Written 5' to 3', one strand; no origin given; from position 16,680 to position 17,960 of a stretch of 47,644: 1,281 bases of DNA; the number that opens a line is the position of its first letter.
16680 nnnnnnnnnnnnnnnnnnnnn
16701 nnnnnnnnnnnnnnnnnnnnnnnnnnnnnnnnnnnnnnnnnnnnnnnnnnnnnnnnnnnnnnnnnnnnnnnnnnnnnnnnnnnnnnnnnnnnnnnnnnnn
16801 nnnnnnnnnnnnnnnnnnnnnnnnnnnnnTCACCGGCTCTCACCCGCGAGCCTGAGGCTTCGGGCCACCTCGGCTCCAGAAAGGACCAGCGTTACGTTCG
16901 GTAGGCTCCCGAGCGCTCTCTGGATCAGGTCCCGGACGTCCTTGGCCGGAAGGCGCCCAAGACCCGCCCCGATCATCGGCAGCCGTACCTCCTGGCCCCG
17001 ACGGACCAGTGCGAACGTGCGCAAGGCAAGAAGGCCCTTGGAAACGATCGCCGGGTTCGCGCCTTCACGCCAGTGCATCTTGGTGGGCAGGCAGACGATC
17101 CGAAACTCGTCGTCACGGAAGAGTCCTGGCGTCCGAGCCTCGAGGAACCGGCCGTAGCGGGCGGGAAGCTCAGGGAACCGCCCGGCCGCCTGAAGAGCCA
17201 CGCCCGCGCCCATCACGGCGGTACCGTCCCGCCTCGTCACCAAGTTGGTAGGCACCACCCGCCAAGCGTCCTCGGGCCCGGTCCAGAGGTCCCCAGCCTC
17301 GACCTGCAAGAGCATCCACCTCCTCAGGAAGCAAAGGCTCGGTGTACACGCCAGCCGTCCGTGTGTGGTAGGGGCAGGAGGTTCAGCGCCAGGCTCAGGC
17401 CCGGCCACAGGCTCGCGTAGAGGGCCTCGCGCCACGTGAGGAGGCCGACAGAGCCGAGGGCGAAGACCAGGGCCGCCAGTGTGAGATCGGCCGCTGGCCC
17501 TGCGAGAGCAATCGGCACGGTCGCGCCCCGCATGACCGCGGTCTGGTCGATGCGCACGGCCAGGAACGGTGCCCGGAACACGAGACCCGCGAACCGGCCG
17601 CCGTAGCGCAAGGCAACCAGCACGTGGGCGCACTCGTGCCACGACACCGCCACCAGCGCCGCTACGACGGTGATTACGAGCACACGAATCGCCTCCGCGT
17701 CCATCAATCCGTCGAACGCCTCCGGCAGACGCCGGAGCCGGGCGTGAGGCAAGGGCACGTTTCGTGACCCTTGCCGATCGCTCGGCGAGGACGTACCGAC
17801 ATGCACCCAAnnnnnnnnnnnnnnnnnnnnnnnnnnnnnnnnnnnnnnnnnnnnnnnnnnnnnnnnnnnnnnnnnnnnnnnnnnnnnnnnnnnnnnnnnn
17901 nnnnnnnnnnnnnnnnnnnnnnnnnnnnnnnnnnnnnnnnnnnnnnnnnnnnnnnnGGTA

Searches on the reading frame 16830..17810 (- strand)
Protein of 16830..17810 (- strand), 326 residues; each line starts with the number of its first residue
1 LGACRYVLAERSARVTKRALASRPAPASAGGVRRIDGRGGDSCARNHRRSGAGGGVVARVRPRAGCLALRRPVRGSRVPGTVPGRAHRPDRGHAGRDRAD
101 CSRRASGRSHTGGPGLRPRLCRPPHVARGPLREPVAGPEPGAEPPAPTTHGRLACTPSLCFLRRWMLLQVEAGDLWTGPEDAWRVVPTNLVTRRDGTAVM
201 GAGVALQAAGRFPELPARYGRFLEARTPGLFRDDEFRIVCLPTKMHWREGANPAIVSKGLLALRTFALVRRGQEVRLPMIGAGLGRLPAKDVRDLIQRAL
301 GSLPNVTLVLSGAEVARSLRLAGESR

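Call 24: search_protein_families(library=pfam, proteins=[window:16830-17810:-], max_evalue=0.01)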
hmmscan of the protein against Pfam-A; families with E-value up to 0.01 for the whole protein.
window:16830-17810:- (326 aa): 0 families

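Call 83: search_protein_families(library=phrogs, proteins=[window:16830-17810:-], max_evalue=0.001)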
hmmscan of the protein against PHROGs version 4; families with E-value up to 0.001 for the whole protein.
window:16830-17810:- (326 aa): 2 families
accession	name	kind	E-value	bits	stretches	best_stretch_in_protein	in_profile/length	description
phrog_335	-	other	3.1e-20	73.8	1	198-310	83-202/422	phosphatase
phrog_30914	-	unknown function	2.6e-08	34.2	1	197-312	24-149/371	-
